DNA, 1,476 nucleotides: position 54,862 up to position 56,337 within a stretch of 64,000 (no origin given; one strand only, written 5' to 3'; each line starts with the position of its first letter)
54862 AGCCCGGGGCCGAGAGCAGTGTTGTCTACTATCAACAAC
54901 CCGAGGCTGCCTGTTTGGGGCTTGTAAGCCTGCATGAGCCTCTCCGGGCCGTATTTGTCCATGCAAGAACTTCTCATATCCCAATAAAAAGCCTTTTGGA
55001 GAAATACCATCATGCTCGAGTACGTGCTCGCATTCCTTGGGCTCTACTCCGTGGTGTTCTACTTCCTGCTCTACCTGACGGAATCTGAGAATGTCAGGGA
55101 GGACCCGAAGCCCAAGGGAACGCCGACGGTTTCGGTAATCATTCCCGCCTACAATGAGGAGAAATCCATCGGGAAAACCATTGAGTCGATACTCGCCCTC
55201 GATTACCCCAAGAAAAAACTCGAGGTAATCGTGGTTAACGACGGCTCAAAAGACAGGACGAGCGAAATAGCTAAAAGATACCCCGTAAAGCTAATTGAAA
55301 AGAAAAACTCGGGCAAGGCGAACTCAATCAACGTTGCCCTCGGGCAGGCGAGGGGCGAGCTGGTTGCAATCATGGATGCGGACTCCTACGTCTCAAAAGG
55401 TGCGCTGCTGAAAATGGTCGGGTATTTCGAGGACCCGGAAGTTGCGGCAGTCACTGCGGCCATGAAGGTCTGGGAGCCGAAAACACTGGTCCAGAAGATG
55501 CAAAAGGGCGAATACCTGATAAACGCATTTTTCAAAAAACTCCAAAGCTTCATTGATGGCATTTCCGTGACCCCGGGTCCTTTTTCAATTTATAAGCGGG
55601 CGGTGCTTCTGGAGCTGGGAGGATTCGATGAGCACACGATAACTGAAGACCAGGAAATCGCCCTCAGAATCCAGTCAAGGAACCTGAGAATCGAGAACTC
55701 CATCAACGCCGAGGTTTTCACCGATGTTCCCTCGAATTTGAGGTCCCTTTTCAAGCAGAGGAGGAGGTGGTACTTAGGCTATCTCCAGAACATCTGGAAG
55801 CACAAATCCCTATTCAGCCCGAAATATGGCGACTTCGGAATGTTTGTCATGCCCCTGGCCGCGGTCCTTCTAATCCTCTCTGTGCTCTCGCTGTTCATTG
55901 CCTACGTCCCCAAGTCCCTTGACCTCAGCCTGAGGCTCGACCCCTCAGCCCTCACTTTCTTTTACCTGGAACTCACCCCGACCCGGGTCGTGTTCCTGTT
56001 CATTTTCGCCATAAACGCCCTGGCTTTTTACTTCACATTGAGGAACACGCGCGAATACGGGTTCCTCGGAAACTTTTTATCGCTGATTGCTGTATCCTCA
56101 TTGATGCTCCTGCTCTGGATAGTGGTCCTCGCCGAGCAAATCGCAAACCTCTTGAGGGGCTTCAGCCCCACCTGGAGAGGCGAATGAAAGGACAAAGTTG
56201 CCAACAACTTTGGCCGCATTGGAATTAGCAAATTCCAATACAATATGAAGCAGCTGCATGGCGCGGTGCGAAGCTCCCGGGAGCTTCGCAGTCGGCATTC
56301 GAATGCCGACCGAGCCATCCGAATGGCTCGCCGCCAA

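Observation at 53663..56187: Ferredoxin-GGR pair next to a Leu/Glu-dehydrogenase homolog whose catalytic lysine is replaced (GGGK -> GGGC)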

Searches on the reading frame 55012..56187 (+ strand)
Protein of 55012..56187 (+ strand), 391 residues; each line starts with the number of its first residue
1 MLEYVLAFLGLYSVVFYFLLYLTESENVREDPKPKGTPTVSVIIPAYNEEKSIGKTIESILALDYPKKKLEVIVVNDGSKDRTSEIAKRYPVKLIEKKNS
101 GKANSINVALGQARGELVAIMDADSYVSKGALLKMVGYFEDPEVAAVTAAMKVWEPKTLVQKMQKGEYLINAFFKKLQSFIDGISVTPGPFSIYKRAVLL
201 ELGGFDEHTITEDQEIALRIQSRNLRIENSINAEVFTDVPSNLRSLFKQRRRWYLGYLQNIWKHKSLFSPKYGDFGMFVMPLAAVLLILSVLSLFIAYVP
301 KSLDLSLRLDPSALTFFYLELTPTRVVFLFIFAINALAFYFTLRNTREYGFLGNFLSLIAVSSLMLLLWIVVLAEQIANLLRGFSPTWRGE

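Call 3: search_protein_families(library=pfam, proteins=[window:55012-56187:+], max_evalue=0.01)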
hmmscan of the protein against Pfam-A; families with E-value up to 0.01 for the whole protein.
window:55012-56187:+ (391 aa): 6 families
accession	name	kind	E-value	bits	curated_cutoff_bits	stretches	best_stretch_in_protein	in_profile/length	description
PF00535.33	Glycos_transf_2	-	1.1e-36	126.7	23.3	1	41-201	1-166/168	Glycosyl transferase family 2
PF13641.12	Glyco_tranf_2_3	-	8.4e-31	108.2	27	1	38-255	1-229/230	Glycosyltransferase like family 2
PF13632.12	Glyco_trans_2_3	-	2.2e-22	80.3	27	1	118-319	2-183/198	Glycosyl transferase family group 2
PF13506.12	Glyco_transf_21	-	3.7e-15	56.3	21.7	1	100-253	16-172/174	Glycosyl transferase family 21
PF10111.15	Glyco_tranf_2_2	-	6e-12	46.1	27.3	1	41-254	1-232/276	Glycosyltransferase like family 2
PF03142.21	Chitin_synth_2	-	1.9e-09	37.1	27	1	115-195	202-285/527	Chitin synthase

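Call 4: search_protein_families(library=ncbifam, proteins=[window:55012-56187:+], max_evalue=0.01)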
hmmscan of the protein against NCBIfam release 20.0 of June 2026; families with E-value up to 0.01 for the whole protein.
window:55012-56187:+ (391 aa): 33 families (the best 25 are shown)
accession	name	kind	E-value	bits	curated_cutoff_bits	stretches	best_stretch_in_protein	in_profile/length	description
TIGR03937.1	PgaC_IcaA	equivalog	1.6e-50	172.3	422.3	1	6-374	12-381/407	poly-beta-1,6-N-acetyl-D-glucosamine synthase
TIGR03030.1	CelA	equivalog_domain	9.3e-32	109.9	699.1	1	3-267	91-387/714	UDP-forming cellulose synthase catalytic subunit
TIGR03111.1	glyc2_xrt_Gpos1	hypoth_equivalog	2.6e-30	105.6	363.95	1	17-260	28-289/439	TIGR03111 family XrtG-associated glycosyltransferase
TIGR03965.1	mycofact_glyco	equivalog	1.4e-28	100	280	1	22-252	57-295/467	mycofactocin biosynthesis glycosyltransferase MftF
NF008558.0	PRK11498.1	equivalog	2.4e-23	82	992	1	35-260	270-504/872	UDP-forming cellulose synthase catalytic subunit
TIGR04283.1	glyco_like_mftF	equivalog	3.3e-22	79.2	182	1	40-237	1-184/221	TIGR04283 family arsenosugar biosynthesis glycosyltransferase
NF041875.1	EPS_EpsD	equivalog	3.1e-21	76.1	370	1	40-247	1-217/325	exopolysaccharide biosynthesis glycosyltransferase EpsD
NF041865.1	EpsU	equivalog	1.3e-18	67.3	700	1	17-264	16-272/394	exopolysaccharide biosynthesis GT2 family glycosyltransferase EpsU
TIGR04242.1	nodulat_NodC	equivalog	1.3e-18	67.2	550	1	25-255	34-282/395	chitooligosaccharide synthase NodC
NF007482.0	PRK10073.1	equivalog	2.9e-16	59.4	423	1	37-131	5-102/334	glycosyltransferase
NF047683.1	TeichurnBiosyTuaG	equivalog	1.3e-14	54.4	400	1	37-146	5-118/252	teichuronic acid biosynthesis protein TuaG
TIGR03469.1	HpnB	hypoth_equivalog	6.8e-13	48.4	379.25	1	26-94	32-99/386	hopene-associated glycosyltransferase HpnB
NF010496.0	PRK13915.1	equivalog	2.6e-12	46.5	262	1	34-148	27-152/307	glucosyl-3-phosphoglycerate synthase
NF053739.1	GlytfEpsEBac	equivalog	3.2e-12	46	450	1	38-154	1-123/265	glycosyltransferase EpsE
NF053846.1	glyco_with_XrtP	equivalog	5.2e-12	45.2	520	2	5-174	5-194/440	XrtP-associated glycosyltransferase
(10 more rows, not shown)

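Call 50: find_homologous_proteins(query=window:55012-56187:+, max_evalue=1e-30)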
Query window:55012-56187:+ (391 aa): 1672 proteins with E <= 1e-30 among 8000 candidates; the best 120 are listed.
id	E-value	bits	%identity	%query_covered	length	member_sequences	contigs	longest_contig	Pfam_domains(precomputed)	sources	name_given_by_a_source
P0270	1.1e-251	852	100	100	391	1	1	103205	PF13632.13,PF10111.15,PF13506.14,PF13641.13,PF03142.22,PF00535.33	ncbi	-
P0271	4.5e-205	699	80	100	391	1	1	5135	PF13632.13,PF10111.15,PF13506.14,PF13641.13,PF03142.22,PF00535.33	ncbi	ncbi:MAG: glycosyltransferase family 2 protein [Candidatus Micrarchaeota archaeon]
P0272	4.1e-185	633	72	100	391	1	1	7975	PF13632.13,PF10111.15,PF13506.14,PF13641.13,PF03142.22,PF01644.24,PF00535.33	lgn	-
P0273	1.9e-183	628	71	100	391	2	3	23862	PF13632.13,PF10111.15,PF13506.14,PF13641.13,PF03142.22,PF01644.24,PF00535.33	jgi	jgi:cellulose synthase/poly-beta-1,6-N-acetylglucosamine synthase-like glycosyltransferase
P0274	4.4e-182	623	72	100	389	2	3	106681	PF13632.13,PF10111.15,PF13506.14,PF13641.13,PF03142.22,PF01644.24,PF00535.33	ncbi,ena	-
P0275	4.1e-175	600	69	100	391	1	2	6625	PF13632.13,PF10111.15,PF13506.14,PF13641.13,PF03142.22,PF00535.33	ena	-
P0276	3.8e-174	597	69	100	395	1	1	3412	PF13632.13,PF10111.15,PF13506.14,PF13641.13,PF03142.22,PF01644.24,PF00535.33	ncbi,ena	-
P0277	3.4e-172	591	66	100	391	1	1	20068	PF13632.13,PF10111.15,PF13506.14,PF13641.13,PF03142.22,PF01644.24,PF00535.33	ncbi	ncbi:MAG: glycosyltransferase [Candidatus Micrarchaeota archaeon]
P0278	3.9e-165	568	64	100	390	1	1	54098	PF13632.13,PF10111.15,PF13506.14,PF13641.13,PF01644.24,PF00535.33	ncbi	-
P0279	1.3e-123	431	54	100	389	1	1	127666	PF13632.13,PF10111.15,PF13506.14,PF13641.13,PF03142.22,PF00535.33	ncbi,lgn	ncbi:MAG: glycosyltransferase [Candidatus Micrarchaeia archaeon]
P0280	1.3e-120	421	52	100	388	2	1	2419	PF13632.13,PF10111.15,PF13506.14,PF13641.13,PF03142.22,PF00535.33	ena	-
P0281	2.0e-114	401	48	100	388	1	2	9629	PF13632.13,PF10111.15,PF13506.14,PF13641.13,PF03142.22,PF00535.33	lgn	-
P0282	3.8e-114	400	47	100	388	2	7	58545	PF13632.13,PF10111.15,PF13506.14,PF13641.13,PF03142.22,PF00535.33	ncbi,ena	-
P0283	2.3e-113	397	67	67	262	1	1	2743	PF13632.13,PF13506.14,PF13641.13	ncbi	ncbi:MAG: glycosyltransferase family 2 protein, partial [Candidatus Micrarchaeota archaeon]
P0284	1.0e-110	389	57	84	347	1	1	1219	PF13632.13,PF10111.15,PF13506.14,PF13641.13,PF03142.22,PF00535.33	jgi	-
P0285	1.4e-102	362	46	100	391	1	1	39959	PF13632.13,PF10111.15,PF13506.14,PF13641.13,PF03142.22,PF01644.24,PF00535.33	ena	-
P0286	2.5e-101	358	45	100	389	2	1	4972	PF13632.13,PF10111.15,PF13506.14,PF13641.13,PF03142.22,PF01644.24,PF00535.33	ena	-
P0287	1.2e-99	352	45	100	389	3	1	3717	PF13632.13,PF10111.15,PF13506.14,PF13641.13,PF03142.22,PF01644.24,PF00535.33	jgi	-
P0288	3.0e-99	351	43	100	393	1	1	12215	PF13632.13,PF10111.15,PF13506.14,PF13641.13,PF03142.22,PF00535.33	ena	-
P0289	1.0e-97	346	46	100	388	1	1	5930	PF13632.13,PF10111.15,PF13506.14,PF13641.13,PF03142.22,PF01644.24,PF00535.33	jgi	-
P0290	1.1e-96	342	51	85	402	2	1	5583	PF13632.13,PF10111.15,PF13506.14,PF13641.13,PF00535.33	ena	-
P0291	1.1e-96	342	44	100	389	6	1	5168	PF13632.13,PF10111.15,PF13506.14,PF13641.13,PF03142.22,PF00535.33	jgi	-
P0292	4.3e-95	337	44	100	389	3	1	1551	PF13632.13,PF10111.15,PF13506.14,PF13641.13,PF03142.22,PF00535.33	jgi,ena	-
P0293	2.2e-94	335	48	88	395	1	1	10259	PF13632.13,PF10111.15,PF13506.14,PF13641.13,PF00535.33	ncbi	-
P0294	1.1e-93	333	46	95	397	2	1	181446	PF13632.13,PF10111.15,PF13506.14,PF13641.13,PF03142.22,PF01644.24,PF00535.33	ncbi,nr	ncbi:glycosyltransferase family 2 protein [Candidatus Micrarchaeota archaeon]|nr:glycosyltransferase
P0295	1.7e-93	332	44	97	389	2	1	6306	PF13632.13,PF10111.15,PF13506.14,PF13641.13,PF03142.22,PF00535.33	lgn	-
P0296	2.5e-93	331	49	82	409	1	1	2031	PF13632.13,PF10111.15,PF13506.14,PF13641.13,PF03142.22,PF00535.33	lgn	-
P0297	2.1e-92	328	43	96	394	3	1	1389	PF13632.13,PF10111.15,PF13506.14,PF13641.13,PF03142.22,PF00535.33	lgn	-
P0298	3.1e-92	328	47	89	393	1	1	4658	PF13632.13,PF10111.15,PF13506.14,PF13641.13,PF03142.22,PF00535.33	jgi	jgi:poly-beta-1,6-N-acetyl-D-glucosamine synthase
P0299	2.9e-91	325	45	96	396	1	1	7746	PF13632.13,PF10111.15,PF13506.14,PF13641.13,PF03142.22,PF00535.33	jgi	-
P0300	5.6e-91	324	51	76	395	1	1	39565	PF13632.13,PF10111.15,PF13506.14,PF13641.13,PF03142.22,PF00535.33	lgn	-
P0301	8.2e-91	323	49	75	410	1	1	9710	PF13632.13,PF10111.15,PF13506.14,PF13641.13,PF03142.22,PF00535.33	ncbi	-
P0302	1.8e-90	322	44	96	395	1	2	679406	PF13632.13,PF10111.15,PF13506.14,PF13641.13,PF03142.22,PF00535.33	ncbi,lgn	-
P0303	4.2e-90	321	49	75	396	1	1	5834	PF13632.13,PF10111.15,PF13506.14,PF13641.13,PF03142.22,PF00535.33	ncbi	ncbi:MAG: glycosyltransferase, partial [Candidatus Nanoarchaeia archaeon]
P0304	7.4e-90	320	50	75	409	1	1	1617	PF13632.13,PF10111.15,PF13506.14,PF13641.13,PF03142.22,PF00535.33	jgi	jgi:cellulose synthase/poly-beta-1,6-N-acetylglucosamine synthase-like glycosyltransferase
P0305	1.6e-89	319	48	75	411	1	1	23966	PF13632.13,PF10111.15,PF13506.14,PF13641.13,PF03142.22,PF00535.33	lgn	-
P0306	2.0e-89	318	42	98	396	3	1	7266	PF13632.13,PF10111.15,PF13506.14,PF13641.13,PF03142.22,PF00535.33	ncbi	-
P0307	2.4e-89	318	44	95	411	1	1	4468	PF13632.13,PF10111.15,PF13506.14,PF13641.13,PF03142.22,PF00535.33,PF13704.14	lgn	-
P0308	2.7e-89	318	47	88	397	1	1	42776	PF13632.13,PF10111.15,PF13506.14,PF13641.13,PF03142.22,PF01644.24,PF00535.33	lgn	-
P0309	6.1e-89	317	45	96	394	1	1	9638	PF13632.13,PF10111.15,PF13506.14,PF13641.13,PF00535.33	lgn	-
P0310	6.2e-89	317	48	85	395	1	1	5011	PF13632.13,PF10111.15,PF13506.14,PF13641.13,PF00535.33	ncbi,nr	ncbi:glycosyltransferase family 2 protein [Candidatus Micrarchaeota archaeon]|nr:glycosyltransferase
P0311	1.0e-88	316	42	97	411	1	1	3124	PF13632.13,PF10111.15,PF13506.14,PF13641.13,PF03142.22,PF00535.33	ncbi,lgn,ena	-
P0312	1.4e-88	316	50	76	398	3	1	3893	PF13632.13,PF10111.15,PF13506.14,PF13641.13,PF03142.22,PF00535.33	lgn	-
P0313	2.6e-88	315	43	99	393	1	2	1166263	PF13632.13,PF10111.15,PF13506.14,PF13641.13,PF03142.22,PF00535.33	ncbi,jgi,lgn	-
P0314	3.6e-88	314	40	96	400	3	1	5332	PF13632.13,PF10111.15,PF13506.14,PF13641.13,PF03142.22,PF00535.33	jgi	-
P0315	8.7e-88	313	47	81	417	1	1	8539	PF13632.13,PF10111.15,PF13506.14,PF13641.13,PF03142.22,PF00535.33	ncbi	-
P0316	1.0e-87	313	46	75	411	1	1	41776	PF13632.13,PF10111.15,PF13506.14,PF13641.13,PF03142.22,PF00535.33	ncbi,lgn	-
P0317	1.1e-87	313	47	85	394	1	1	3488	PF13632.13,PF10111.15,PF13506.14,PF13641.13,PF03142.22,PF00535.33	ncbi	-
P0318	1.2e-87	313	47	82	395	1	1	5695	PF13632.13,PF10111.15,PF13506.14,PF13641.13,PF03142.22,PF01644.24,PF00535.33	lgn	-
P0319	1.4e-87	312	45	100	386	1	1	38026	PF13632.13,PF10111.15,PF13506.14,PF13641.13,PF03142.22,PF00535.33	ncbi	ncbi:MAG: glycosyltransferase family 2 protein [Candidatus Micrarchaeia archaeon]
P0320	1.9e-87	312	50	73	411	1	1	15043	PF13632.13,PF10111.15,PF13506.14,PF13641.13,PF01644.24,PF00535.33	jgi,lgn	jgi:cellulose synthase/poly-beta-1,6-N-acetylglucosamine synthase-like glycosyltransferase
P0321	2.0e-87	312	47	77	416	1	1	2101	PF13632.13,PF10111.15,PF13506.14,PF13641.13,PF03142.22,PF00535.33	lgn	-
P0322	3.1e-87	311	41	98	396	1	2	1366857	PF13632.13,PF10111.15,PF13506.14,PF13641.13,PF03142.22,PF00535.33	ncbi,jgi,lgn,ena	-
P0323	3.2e-87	311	44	96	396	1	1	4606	PF13632.13,PF10111.15,PF13506.14,PF13641.13,PF03142.22,PF00535.33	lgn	-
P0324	3.2e-87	311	40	97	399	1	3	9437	PF13632.13,PF10111.15,PF13506.14,PF13641.13,PF03142.22,PF00535.33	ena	-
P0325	3.3e-87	311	45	89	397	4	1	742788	PF13632.13,PF10111.15,PF13506.14,PF13641.13,PF03142.22,PF00535.33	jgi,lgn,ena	-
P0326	3.3e-87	311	42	96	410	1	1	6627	PF13632.13,PF10111.15,PF13506.14,PF13641.13,PF03142.22,PF00535.33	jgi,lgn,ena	-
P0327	3.4e-87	311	47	75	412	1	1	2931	PF13632.13,PF10111.15,PF13506.14,PF13641.13,PF03142.22,PF00535.33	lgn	-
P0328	4.1e-87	311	49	76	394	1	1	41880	PF13632.13,PF10111.15,PF13506.14,PF13641.13,PF03142.22,PF00535.33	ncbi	ncbi:MAG: glycosyltransferase [Candidatus Micrarchaeota archaeon]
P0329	4.1e-87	311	42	96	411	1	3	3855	PF13632.13,PF10111.15,PF13506.14,PF13641.13,PF03142.22,PF00535.33,PF13704.14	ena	-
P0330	4.7e-87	311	42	96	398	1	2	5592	PF13632.13,PF10111.15,PF13506.14,PF13641.13,PF03142.22,PF00535.33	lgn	-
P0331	5.6e-87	310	51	72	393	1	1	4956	PF13632.13,PF10111.15,PF13506.14,PF13641.13,PF03142.22,PF01644.24,PF00535.33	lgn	-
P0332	6.9e-87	310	49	78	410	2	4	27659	PF13632.13,PF10111.15,PF13506.14,PF13641.13,PF03142.22,PF00535.33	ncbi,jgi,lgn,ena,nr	ncbi:MAG: hypothetical protein DRP13_00210 [Candidatus Aenigmatarchaeota archaeon]|nr:MAG: hypotheti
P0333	8.5e-87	310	50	75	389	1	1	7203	PF13632.13,PF10111.15,PF13506.14,PF13641.13,PF03142.22,PF00535.33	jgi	-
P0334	2.2e-86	308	50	75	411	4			PF13632.13,PF10111.15,PF13506.14,PF13641.13,PF03142.22,PF00535.33,PF13704.14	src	-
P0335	2.3e-86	308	43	90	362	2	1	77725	PF13632.13,PF10111.15,PF13506.14,PF13641.13,PF03142.22,PF00535.33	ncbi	ncbi:MAG: glycosyltransferase family 2 protein [Candidatus Micrarchaeota archaeon]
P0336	2.7e-86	308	48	76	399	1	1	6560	PF13632.13,PF10111.15,PF13506.14,PF13641.13,PF03142.22,PF00535.33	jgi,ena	-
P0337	2.8e-86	308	49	75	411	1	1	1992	PF13632.13,PF10111.15,PF13506.14,PF13641.13,PF03142.22,PF00535.33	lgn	-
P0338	2.8e-86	308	43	89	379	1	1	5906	PF13632.13,PF10111.15,PF13506.14,PF13641.13,PF03142.22,PF00535.33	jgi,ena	-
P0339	3.0e-86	308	45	84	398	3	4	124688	PF13632.13,PF10111.15,PF13506.14,PF13641.13,PF03142.22,PF00535.33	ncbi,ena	-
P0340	3.1e-86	308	39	100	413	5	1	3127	PF13632.13,PF10111.15,PF13506.14,PF13641.13,PF03142.22,PF00535.33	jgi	-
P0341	5.0e-86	307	42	97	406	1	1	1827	PF13632.13,PF10111.15,PF13506.14,PF13641.13,PF03142.22,PF00535.33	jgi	-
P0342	5.3e-86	307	42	96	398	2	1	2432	PF13632.13,PF10111.15,PF13506.14,PF13641.13,PF03142.22,PF01644.24,PF00535.33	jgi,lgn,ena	-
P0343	5.6e-86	307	48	76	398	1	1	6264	PF13632.13,PF10111.15,PF13506.14,PF13641.13,PF03142.22,PF00535.33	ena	-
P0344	8.7e-86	307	47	77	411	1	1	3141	PF13632.13,PF10111.15,PF13506.14,PF13641.13,PF03142.22,PF00535.33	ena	-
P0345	8.8e-86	307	45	83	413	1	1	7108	PF13632.13,PF10111.15,PF13506.14,PF13641.13,PF03142.22,PF00535.33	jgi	jgi:poly-beta-1,6-N-acetyl-D-glucosamine synthase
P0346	8.8e-86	307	40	99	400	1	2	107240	PF13632.13,PF10111.15,PF13506.14,PF13641.13,PF03142.22,PF00535.33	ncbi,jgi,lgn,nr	ncbi:MAG TPA: glycosyltransferase family 2 protein [Candidatus Norongarragalinales archaeon]|jgi:cel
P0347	9.1e-86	306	49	75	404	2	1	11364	PF13632.13,PF10111.15,PF13506.14,PF13641.13,PF03142.22,PF00535.33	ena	-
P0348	1.3e-85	306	48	75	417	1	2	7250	PF13632.13,PF10111.15,PF13506.14,PF13641.13,PF03142.22,PF00535.33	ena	-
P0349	1.4e-85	306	42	99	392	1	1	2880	PF13632.13,PF10111.15,PF13506.14,PF13641.13,PF03142.22,PF01644.24,PF00535.33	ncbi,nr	ncbi:MAG: glycosyltransferase family 2 protein [Candidatus Micrarchaeota archaeon]|nr:glycosyltransf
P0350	1.4e-85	306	46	82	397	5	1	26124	PF13632.13,PF10111.15,PF13506.14,PF13641.13,PF03142.22,PF01644.24,PF00535.33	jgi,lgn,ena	-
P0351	1.4e-85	306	50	75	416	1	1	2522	PF13632.13,PF10111.15,PF13506.14,PF13641.13,PF03142.22,PF00535.33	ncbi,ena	-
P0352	1.5e-85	306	47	83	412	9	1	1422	PF13632.13,PF10111.15,PF13506.14,PF13641.13,PF03142.22,PF00535.33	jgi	-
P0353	1.6e-85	306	42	97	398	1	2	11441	PF13632.13,PF10111.15,PF13506.14,PF13641.13,PF03142.22,PF00535.33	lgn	-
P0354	1.7e-85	306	48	76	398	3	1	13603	PF13632.13,PF10111.15,PF13506.14,PF13641.13,PF03142.22,PF00535.33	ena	-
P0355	1.9e-85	305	41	95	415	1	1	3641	PF13632.13,PF10111.15,PF13506.14,PF13641.13,PF03142.22,PF00535.33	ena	-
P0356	2.1e-85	305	50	75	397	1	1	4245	PF13632.13,PF10111.15,PF13506.14,PF13641.13,PF03142.22,PF01644.24,PF00535.33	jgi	jgi:cellulose synthase/poly-beta-1,6-N-acetylglucosamine synthase-like glycosyltransferase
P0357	3.1e-85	305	41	96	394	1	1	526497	PF13632.13,PF10111.15,PF13506.14,PF13641.13,PF03142.22,PF00535.33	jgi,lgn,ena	-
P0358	3.5e-85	305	48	76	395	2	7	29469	PF13632.13,PF10111.15,PF13506.14,PF13641.13,PF03142.22,PF00535.33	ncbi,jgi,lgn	-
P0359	4.1e-85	304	42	99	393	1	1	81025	PF13632.13,PF10111.15,PF13506.14,PF13641.13,PF03142.22,PF01644.24,PF00535.33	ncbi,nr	ncbi:MAG: glycosyltransferase family 2 protein [Candidatus Micrarchaeota archaeon]|nr:glycosyltransf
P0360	4.7e-85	304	41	97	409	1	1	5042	PF13632.13,PF10111.15,PF13506.14,PF13641.13,PF03142.22,PF00535.33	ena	-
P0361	5.8e-85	304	45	94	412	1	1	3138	PF13632.13,PF10111.15,PF13506.14,PF13641.13,PF03142.22,PF00535.33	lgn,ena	-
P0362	5.9e-85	304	47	76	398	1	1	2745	PF13632.13,PF10111.15,PF13506.14,PF13641.13,PF03142.22,PF00535.33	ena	-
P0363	6.4e-85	304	45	88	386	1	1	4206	PF13632.13,PF10111.15,PF13506.14,PF13641.13,PF03142.22,PF00535.33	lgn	-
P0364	6.4e-85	304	47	76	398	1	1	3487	PF13632.13,PF10111.15,PF13506.14,PF13641.13,PF03142.22,PF00535.33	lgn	-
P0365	6.9e-85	304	40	100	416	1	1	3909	PF13632.13,PF10111.15,PF13506.14,PF13641.13,PF03142.22,PF00535.33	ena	-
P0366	7.0e-85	304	48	75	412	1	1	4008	PF13632.13,PF10111.15,PF13506.14,PF13641.13,PF03142.22,PF00535.33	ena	-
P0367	7.5e-85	303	49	75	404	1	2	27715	PF13632.13,PF10111.15,PF13506.14,PF13641.13,PF03142.22,PF00535.33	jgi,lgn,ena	-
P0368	7.9e-85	303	44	93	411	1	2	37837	PF13632.13,PF10111.15,PF13506.14,PF13641.13,PF03142.22,PF00535.33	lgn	-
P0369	8.1e-85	303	46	75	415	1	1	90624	PF13632.13,PF10111.15,PF13506.14,PF13641.13,PF03142.22,PF00535.33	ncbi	-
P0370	8.8e-85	303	49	73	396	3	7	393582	PF13632.13,PF10111.15,PF13506.14,PF13641.13,PF03142.22,PF01644.24,PF00535.33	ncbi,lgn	ncbi:MAG: glycosyltransferase [Candidatus Bilamarchaeaceae archaeon]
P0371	9.5e-85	303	50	75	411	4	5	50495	PF13632.13,PF10111.15,PF13506.14,PF13641.13,PF03142.22,PF00535.33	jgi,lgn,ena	jgi:cellulose synthase/poly-beta-1,6-N-acetylglucosamine synthase-like glycosyltransferase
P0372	9.5e-85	303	48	75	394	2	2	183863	PF13632.13,PF10111.15,PF13506.14,PF13641.13,PF03142.22,PF00535.33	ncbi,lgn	ncbi:MAG: glycosyltransferase [Candidatus Bilamarchaeaceae archaeon]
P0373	9.5e-85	303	48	76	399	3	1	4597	PF13632.13,PF10111.15,PF13506.14,PF13641.13,PF03142.22,PF00535.33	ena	-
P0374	9.9e-85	303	44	85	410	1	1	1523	PF13632.13,PF10111.15,PF13506.14,PF13641.13,PF03142.22,PF00535.33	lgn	-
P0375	1.0e-84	303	45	78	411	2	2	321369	PF13632.13,PF10111.15,PF13506.14,PF13641.13,PF03142.22,PF00535.33,PF13704.14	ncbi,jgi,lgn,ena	-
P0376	1.1e-84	303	44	86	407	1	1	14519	PF13632.13,PF10111.15,PF13506.14,PF13641.13,PF03142.22,PF00535.33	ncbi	-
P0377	1.1e-84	303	48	75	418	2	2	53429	PF13632.13,PF10111.15,PF13506.14,PF13641.13,PF03142.22,PF00535.33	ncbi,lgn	ncbi:MAG: glycosyltransferase [Candidatus Woesearchaeota archaeon]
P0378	1.2e-84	303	42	97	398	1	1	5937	PF13632.13,PF10111.15,PF13506.14,PF13641.13,PF03142.22,PF01644.24,PF00535.33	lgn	-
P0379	1.2e-84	303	47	75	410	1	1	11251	PF13632.13,PF10111.15,PF13506.14,PF13641.13,PF03142.22,PF00535.33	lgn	-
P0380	1.3e-84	303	41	96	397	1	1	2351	PF13632.13,PF10111.15,PF13506.14,PF13641.13,PF03142.22,PF00535.33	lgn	-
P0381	1.3e-84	303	48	75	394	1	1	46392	PF13632.13,PF10111.15,PF13506.14,PF13641.13,PF03142.22,PF00535.33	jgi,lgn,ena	-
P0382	1.5e-84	302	50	72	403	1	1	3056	PF13632.13,PF10111.15,PF13506.14,PF13641.13,PF03142.22,PF00535.33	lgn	-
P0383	1.6e-84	302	40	100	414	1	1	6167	PF13632.13,PF10111.15,PF13506.14,PF13641.13,PF03142.22,PF00535.33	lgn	-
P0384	1.8e-84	302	49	72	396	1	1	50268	PF13632.13,PF10111.15,PF13506.14,PF13641.13,PF03142.22,PF00535.33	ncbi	ncbi:MAG: glycosyltransferase [Candidatus Bilamarchaeaceae archaeon]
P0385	2.0e-84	302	49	71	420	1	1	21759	PF13632.13,PF10111.15,PF13506.14,PF13641.13,PF03142.22,PF00535.33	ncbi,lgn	-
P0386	2.3e-84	302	43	83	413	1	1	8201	PF13632.13,PF10111.15,PF13506.14,PF13641.13,PF03142.22,PF00535.33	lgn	-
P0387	2.4e-84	302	50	74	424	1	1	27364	PF13632.13,PF10111.15,PF13506.14,PF13641.13,PF03142.22,PF00535.33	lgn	-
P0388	2.7e-84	302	51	75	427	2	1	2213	PF13632.13,PF10111.15,PF13506.14,PF13641.13,PF03142.22,PF00535.33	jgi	-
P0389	2.8e-84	302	52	72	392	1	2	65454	PF13632.13,PF10111.15,PF13506.14,PF13641.13,PF03142.22,PF01644.24,PF00535.33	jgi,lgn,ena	-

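Call 51: find_encoding_contigs(protein=P0279, flank=5000, max_places=1)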
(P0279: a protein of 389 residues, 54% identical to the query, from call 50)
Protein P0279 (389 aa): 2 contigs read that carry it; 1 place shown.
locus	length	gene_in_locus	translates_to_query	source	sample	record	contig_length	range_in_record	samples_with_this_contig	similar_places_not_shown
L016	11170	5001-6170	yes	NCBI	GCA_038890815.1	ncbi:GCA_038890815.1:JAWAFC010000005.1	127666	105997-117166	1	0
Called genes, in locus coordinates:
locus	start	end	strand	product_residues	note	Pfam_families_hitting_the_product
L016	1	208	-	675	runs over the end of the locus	PF01751:Toprim, PF01131:Topoisom_bac, PF01396:Zn_ribbon_Top1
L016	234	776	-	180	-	-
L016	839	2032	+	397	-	PF01142:TruD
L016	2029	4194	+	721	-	-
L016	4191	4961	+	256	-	PF00535:Glycos_transf_2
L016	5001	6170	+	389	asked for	PF13506:Glyco_transf_21, PF00535:Glycos_transf_2, PF10111:Glyco_tranf_2_2, PF13641:Glyco_tranf_2_3, PF03142:Chitin_synth_2, PF13632:Glyco_trans_2_3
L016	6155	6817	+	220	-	-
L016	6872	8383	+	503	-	PF00535:Glycos_transf_2, PF13641:Glyco_tranf_2_3, PF13632:Glyco_trans_2_3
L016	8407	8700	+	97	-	PF04242:DUF424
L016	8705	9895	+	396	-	PF00291:PALP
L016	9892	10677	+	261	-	PF00290:Trp_syntA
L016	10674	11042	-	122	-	PF09685:MamF_MmsF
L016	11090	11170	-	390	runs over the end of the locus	PF01926:MMR_HSR1, PF08438:YGR210-like_G4, PF02824:TGS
